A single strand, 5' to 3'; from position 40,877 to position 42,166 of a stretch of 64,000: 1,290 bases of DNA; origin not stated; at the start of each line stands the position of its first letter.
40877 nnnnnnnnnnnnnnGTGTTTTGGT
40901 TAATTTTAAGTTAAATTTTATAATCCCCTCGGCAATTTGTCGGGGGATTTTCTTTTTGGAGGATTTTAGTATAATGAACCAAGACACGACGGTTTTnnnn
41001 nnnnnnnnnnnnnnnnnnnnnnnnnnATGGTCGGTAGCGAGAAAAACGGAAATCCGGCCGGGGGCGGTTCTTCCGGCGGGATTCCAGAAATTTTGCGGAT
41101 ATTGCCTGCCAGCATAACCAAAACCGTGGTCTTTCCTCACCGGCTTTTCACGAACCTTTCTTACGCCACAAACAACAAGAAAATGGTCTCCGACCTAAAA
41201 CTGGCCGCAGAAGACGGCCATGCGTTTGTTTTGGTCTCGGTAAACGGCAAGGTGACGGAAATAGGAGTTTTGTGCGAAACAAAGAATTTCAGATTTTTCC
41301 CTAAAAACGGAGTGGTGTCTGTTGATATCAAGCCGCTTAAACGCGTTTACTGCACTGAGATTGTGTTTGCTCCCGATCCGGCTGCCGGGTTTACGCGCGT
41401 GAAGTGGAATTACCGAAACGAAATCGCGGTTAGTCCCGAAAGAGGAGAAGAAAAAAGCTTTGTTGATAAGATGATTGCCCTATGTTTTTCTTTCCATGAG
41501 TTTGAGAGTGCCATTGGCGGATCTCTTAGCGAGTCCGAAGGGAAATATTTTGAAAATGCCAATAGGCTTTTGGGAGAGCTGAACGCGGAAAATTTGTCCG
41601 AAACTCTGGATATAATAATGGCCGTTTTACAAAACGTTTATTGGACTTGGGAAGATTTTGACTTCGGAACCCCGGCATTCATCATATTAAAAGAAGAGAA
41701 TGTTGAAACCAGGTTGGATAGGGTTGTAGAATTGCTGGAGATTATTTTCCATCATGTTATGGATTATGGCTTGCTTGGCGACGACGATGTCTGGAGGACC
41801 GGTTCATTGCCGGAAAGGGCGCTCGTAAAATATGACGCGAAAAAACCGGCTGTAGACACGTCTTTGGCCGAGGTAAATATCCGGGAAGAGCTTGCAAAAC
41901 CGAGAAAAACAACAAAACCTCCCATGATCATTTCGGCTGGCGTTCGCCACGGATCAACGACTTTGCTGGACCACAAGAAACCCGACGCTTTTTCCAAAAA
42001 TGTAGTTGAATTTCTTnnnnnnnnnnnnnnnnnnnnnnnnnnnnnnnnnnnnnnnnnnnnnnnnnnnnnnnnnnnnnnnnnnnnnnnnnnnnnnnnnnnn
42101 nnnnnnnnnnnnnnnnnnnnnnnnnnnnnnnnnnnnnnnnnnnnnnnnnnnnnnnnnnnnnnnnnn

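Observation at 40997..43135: Orphan single-AAA+ Hsp100-D2 protein with large insertion and novel N-terminal domain, in a genome that already has clpB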

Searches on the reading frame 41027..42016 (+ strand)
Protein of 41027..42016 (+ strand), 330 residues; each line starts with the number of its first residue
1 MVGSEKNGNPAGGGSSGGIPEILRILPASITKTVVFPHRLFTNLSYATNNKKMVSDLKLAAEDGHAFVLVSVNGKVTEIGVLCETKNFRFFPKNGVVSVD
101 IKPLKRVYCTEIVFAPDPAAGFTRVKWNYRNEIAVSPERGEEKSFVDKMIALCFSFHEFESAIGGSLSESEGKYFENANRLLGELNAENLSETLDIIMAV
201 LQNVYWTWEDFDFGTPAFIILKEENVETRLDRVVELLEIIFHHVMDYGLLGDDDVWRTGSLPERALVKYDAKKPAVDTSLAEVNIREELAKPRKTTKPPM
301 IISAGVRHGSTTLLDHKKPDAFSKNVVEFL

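Call 17: find_homologous_proteins(query=window:41027-42016:+, max_evalue=10)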
Query window:41027-42016:+: 3104 candidates shared short words with the query, none scored E <= 10.

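Call 21: search_solved_structures(query=A2, max_evalue=10, show_alignments=3)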
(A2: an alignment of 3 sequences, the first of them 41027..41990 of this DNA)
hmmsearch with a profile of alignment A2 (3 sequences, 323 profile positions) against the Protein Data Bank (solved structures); distinct sequences matched with E-value up to 10: 2.
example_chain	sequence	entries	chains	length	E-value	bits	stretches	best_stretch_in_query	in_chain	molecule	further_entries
5xy3_d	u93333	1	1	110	0.16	14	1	78-160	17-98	Ribosomal protein L31e, putative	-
4b3x_A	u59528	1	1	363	1.4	10.9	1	256-319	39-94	TRANSLATION INITIATION FACTOR IF-2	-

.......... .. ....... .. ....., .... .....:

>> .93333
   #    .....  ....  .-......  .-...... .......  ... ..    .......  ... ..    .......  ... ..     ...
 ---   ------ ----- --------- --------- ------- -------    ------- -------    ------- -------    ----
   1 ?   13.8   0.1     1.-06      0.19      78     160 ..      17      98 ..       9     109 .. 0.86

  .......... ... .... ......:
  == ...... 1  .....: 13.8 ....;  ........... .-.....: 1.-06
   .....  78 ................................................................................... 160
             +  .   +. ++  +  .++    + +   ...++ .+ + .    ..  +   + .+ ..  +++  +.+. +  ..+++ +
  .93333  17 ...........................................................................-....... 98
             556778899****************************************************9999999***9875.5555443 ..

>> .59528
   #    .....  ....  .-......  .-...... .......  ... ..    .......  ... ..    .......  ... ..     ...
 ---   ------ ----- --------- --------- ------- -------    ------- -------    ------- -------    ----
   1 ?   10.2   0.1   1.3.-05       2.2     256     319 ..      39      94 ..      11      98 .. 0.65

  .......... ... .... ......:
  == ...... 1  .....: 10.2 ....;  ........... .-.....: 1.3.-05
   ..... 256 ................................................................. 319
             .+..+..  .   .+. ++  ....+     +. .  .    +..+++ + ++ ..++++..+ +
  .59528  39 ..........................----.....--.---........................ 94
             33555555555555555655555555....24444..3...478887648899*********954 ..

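Call 29: find_related_loci(query=A2, collection=genome_contigs, flank=8000)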
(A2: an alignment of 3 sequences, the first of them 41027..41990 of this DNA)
Query A2 (321 aa) in genome_contigs; peptide patterns used: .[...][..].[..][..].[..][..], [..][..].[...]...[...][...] (x = any residue, [..] = any of these).
357 stretches matched a pattern, but none encodes a relative of the query by tblastn (E <= 1e-3).

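Call 30: find_related_loci(query=A2, collection=metagenome_contigs, flank=8000)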
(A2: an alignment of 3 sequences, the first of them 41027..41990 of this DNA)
Query A2 (321 aa) in metagenome_contigs; peptide patterns used: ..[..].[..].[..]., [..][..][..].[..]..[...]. (x = any residue, [..] = any of these).
599 stretches matched a pattern, but none encodes a relative of the query by tblastn (E <= 1e-3).

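Call 31: predict_structure(alignment_id=A2)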
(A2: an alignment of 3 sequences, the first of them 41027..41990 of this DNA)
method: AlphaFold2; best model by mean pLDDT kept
length: 321 residues; sequences in the alignment: 3
mean_pLDDT: 65.9   pTM: 0.66
mean pLDDT of the five models: 65.9, 58.7, 58.1, 57.1, 53.9
residues with pLDDT >= 90: 30; 70-90: 155; 50-70: 39; < 50: 97
segments of 3 or more residues with pLDDT < 50: 1-17, 115-118, 248-321
pLDDT, mean of each block of 10 residues (from residue 1): 27 45 76 78 82 82 83 68 90 85 86 55 73 85 88 85 62 82 88 91 67 78 91 87 57 31 26 26 36 34 32 39 34
secondary structure, 60 per line:
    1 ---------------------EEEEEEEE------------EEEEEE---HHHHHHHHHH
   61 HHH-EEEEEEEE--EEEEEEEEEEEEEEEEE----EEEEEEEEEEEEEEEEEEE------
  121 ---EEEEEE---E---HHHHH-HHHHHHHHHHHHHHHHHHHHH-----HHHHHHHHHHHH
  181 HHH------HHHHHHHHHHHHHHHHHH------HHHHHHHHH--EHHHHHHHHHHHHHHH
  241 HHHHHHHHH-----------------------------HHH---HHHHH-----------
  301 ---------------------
elements in order: E22-29 E42-47 H51-63 E65-72 E75-91 E96-114 E124-129 H137-141 H143-163 H169-183 H190-207 H214-222 H226-249 H285-289

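Call 33: search_protein_representatives(alignment_id=A2)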
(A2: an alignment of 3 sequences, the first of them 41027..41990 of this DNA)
Query: 3 sequences, 323 profile positions. Proteins with E-value up to 0.001 (for the whole library): 14; up to 1e-10: 7; up to 1e-30: 1. The best 14 are listed.
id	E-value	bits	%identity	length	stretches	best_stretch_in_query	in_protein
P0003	1.2e-168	576.4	-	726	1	1-323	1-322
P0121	9.3e-21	90.4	-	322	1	7-275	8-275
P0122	1.4e-19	86.5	-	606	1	75-323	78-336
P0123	9.9e-19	83.7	-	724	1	12-273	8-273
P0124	3.2e-16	75.5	-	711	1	33-321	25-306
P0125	6.3e-14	67.9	-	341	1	12-242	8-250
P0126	2.3e-12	62.8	-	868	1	18-241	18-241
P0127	4.3e-10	55.4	-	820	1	19-292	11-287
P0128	5.4e-09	51.7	-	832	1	30-295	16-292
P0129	1.9e-08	50.0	-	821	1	32-240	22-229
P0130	3.2e-06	42.6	-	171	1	72-238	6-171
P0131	4.3e-05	38.9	-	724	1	183-322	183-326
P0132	1.8e-04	36.8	-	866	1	25-290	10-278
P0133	9.2e-04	34.6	-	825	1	19-246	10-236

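Call 34: search_protein_families(library=pfam, proteins=[P0121, P0122, P0123, P0124, P0125, P0126, P0127, P0128, P0129, P0131], max_evalue=0.01)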
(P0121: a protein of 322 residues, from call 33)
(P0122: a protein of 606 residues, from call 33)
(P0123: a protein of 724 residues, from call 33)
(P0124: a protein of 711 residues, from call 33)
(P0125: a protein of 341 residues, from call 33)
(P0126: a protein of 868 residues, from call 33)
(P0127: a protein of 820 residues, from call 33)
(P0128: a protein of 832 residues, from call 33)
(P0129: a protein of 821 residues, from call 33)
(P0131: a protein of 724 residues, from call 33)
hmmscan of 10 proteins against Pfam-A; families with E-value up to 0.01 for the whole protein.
P0121 (322 aa): 1 family
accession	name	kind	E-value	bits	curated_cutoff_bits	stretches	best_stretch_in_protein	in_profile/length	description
PF02190.22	LON_substr_bdg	-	1.7e-06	28.5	28.7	1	79-234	63-199/200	ATP-dependent protease La (LON) substrate-binding domain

P0122 (606 aa): 2 families
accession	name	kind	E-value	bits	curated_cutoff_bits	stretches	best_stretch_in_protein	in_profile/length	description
PF07724.20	AAA_2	-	1e-18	68.4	27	2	380-437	7-64/166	AAA domain (Cdc48 subfamily)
PF07728.20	AAA_5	-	3e-05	24.5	22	0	516-548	68-100/139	AAA domain (dynein-related subfamily)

P0123 (724 aa): 3 families
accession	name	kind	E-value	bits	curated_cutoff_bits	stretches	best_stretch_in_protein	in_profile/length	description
PF07724.20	AAA_2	-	2.7e-26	93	27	2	489-604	65-163/166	AAA domain (Cdc48 subfamily)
PF10431.15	ClpB_D2-small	-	8.8e-07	29.3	21.9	1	624-701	9-81/81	C-terminal, D2-small domain, of ClpB protein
PF07728.20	AAA_5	-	1.2e-05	25.7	22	0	501-548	68-122/139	AAA domain (dynein-related subfamily)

P0124 (711 aa): 4 families
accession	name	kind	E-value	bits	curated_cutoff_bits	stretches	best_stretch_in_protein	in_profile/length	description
PF07724.20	AAA_2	-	3.7e-25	89.3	27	2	427-591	26-163/166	AAA domain (Cdc48 subfamily)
PF10431.15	ClpB_D2-small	-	5.3e-10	39.6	21.9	1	602-679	1-72/81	C-terminal, D2-small domain, of ClpB protein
PF07728.20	AAA_5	-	3.9e-06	27.4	22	0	488-520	69-101/139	AAA domain (dynein-related subfamily)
PF02190.22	LON_substr_bdg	-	0.00037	20.9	28.7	1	73-203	65-178/200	ATP-dependent protease La (LON) substrate-binding domain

P0125 (341 aa): 1 family
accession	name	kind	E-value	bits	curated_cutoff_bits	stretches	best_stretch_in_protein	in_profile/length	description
PF02190.22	LON_substr_bdg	-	0.0053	17.1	28.7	0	83-171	64-140/200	ATP-dependent protease La (LON) substrate-binding domain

P0126 (868 aa): 8 families
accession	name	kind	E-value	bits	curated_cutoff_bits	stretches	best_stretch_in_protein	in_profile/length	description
PF05362.19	Lon_C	-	5.6e-40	137.5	21.1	1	609-800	2-192/205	Lon protease (S16) C-terminal proteolytic domain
PF00004.35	AAA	-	2.3e-19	70.6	21.2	1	363-500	1-126/131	ATPase family associated with various cellular activities (AAA)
PF22667.2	Lon_lid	-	1.8e-11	44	27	1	540-585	7-52/57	Lon protease AAA+ ATPase lid domain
PF07728.20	AAA_5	-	4.7e-05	23.8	22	1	363-439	2-78/139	AAA domain (dynein-related subfamily)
PF08298.17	AAA_PrkA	-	5e-05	22.9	25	1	331-387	57-112/358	PrkA AAA domain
PF05496.18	RuvB_N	-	0.0007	19.8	27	1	332-405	6-78/159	Holliday junction DNA helicase RuvB P-loop domain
PF13401.12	AAA_22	-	0.0021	18.8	27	0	360-444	5-97/130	AAA domain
PF07724.20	AAA_2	-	0.0047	17.4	27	0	364-488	7-128/166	AAA domain (Cdc48 subfamily)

P0127 (820 aa): 8 families
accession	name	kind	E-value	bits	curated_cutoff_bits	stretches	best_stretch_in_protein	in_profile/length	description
PF05362.19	Lon_C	-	2.4e-37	129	21.1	1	595-799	2-198/205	Lon protease (S16) C-terminal proteolytic domain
PF00004.35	AAA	-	8.9e-23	81.6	21.2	1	364-501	3-126/131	ATPase family associated with various cellular activities (AAA)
PF07728.20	AAA_5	-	2.1e-06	28.2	22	1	365-497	5-138/139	AAA domain (dynein-related subfamily)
PF22667.2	Lon_lid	-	1.7e-05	24.8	27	1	541-582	9-51/57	Lon protease AAA+ ATPase lid domain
PF07724.20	AAA_2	-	3e-05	24.6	27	1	364-487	8-126/166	AAA domain (Cdc48 subfamily)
PF13541.12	ChlI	-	0.00014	22.2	27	1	693-773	42-121/121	Subunit ChlI of Mg-chelatase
PF05496.18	RuvB_N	-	0.00062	20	27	1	332-387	7-61/159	Holliday junction DNA helicase RuvB P-loop domain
PF02190.22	LON_substr_bdg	-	0.00066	20.1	28.7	1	65-229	58-199/200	ATP-dependent protease La (LON) substrate-binding domain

P0128 (832 aa): 9 families
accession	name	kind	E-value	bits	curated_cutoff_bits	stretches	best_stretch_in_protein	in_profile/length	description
PF05362.19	Lon_C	-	4.5e-30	105.2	21.1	1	619-812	28-199/205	Lon protease (S16) C-terminal proteolytic domain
PF00004.35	AAA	-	8.8e-20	71.9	21.2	1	364-501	1-127/131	ATPase family associated with various cellular activities (AAA)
PF22667.2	Lon_lid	-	8.8e-16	57.8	27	1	538-579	9-50/57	Lon protease AAA+ ATPase lid domain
PF07728.20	AAA_5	-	2.2e-07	31.4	22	1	364-497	2-139/139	AAA domain (dynein-related subfamily)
PF13401.12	AAA_22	-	0.00022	22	27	1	361-443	5-97/130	AAA domain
PF13191.12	AAA_16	-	0.00039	21.4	32.6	1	362-397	25-60/167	AAA ATPase domain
PF13541.12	ChlI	-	0.0031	17.9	27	1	712-785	54-121/121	Subunit ChlI of Mg-chelatase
PF05496.18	RuvB_N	-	0.004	17.4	27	1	335-393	8-65/159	Holliday junction DNA helicase RuvB P-loop domain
PF07724.20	AAA_2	-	0.0062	17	27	0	366-485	8-124/166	AAA domain (Cdc48 subfamily)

P0129 (821 aa): 10 families
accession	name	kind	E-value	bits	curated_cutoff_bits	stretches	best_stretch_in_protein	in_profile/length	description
PF05362.19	Lon_C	-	5.1e-34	118.1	21.1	1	590-803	1-202/205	Lon protease (S16) C-terminal proteolytic domain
PF00004.35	AAA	-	5.1e-22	79.2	21.2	1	362-499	1-126/131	ATPase family associated with various cellular activities (AAA)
PF22667.2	Lon_lid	-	9.4e-16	57.7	27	1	539-582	9-52/57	Lon protease AAA+ ATPase lid domain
PF07728.20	AAA_5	-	1.7e-06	28.5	22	1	362-441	2-81/139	AAA domain (dynein-related subfamily)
PF08298.17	AAA_PrkA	-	8.5e-05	22.2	25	1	329-384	56-110/358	PrkA AAA domain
PF13191.12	AAA_16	-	0.00015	22.7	32.6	1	354-398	19-63/167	AAA ATPase domain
PF05496.18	RuvB_N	-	0.00087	19.5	27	1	348-391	23-65/159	Holliday junction DNA helicase RuvB P-loop domain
PF20720.3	nSTAND3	-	0.0029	17.8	27.2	0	360-433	18-72/155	Novel STAND NTPase 3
PF13401.12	AAA_22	-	0.0032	18.2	27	0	360-397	6-33/130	AAA domain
PF13207.12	AAA_17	-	0.0049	17.6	27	0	365-400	1-34/136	AAA domain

P0131 (724 aa): 4 families
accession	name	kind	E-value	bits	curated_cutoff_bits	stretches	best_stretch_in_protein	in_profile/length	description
PF07724.20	AAA_2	-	1.9e-22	80.5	27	2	498-602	74-163/166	AAA domain (Cdc48 subfamily)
PF07728.20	AAA_5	-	3.6e-07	30.7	22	1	500-541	67-108/139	AAA domain (dynein-related subfamily)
PF10431.15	ClpB_D2-small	-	8.4e-06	26.2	21.9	1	618-685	6-68/81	C-terminal, D2-small domain, of ClpB protein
PF13401.12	AAA_22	-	0.0059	17.4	27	0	370-438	8-33/130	AAA domain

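Call 40: find_encoding_contigs(protein=P0124, flank=10000, max_places=3)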
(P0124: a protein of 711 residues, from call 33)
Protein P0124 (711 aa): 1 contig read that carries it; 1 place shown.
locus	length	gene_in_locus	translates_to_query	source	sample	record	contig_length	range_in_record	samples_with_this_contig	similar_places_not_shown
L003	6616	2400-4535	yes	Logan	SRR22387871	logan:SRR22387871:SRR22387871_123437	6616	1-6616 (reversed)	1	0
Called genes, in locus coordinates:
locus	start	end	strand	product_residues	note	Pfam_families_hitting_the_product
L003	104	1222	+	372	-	-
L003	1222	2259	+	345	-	-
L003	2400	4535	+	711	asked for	PF07724:AAA_2, PF07728:AAA_5 (faint), PF07724:AAA_2, PF10431:ClpB_D2-small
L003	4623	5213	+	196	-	PF01135:PCMT, PF13649:Methyltransf_25 (weak)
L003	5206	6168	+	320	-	PF02618:YceG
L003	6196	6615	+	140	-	?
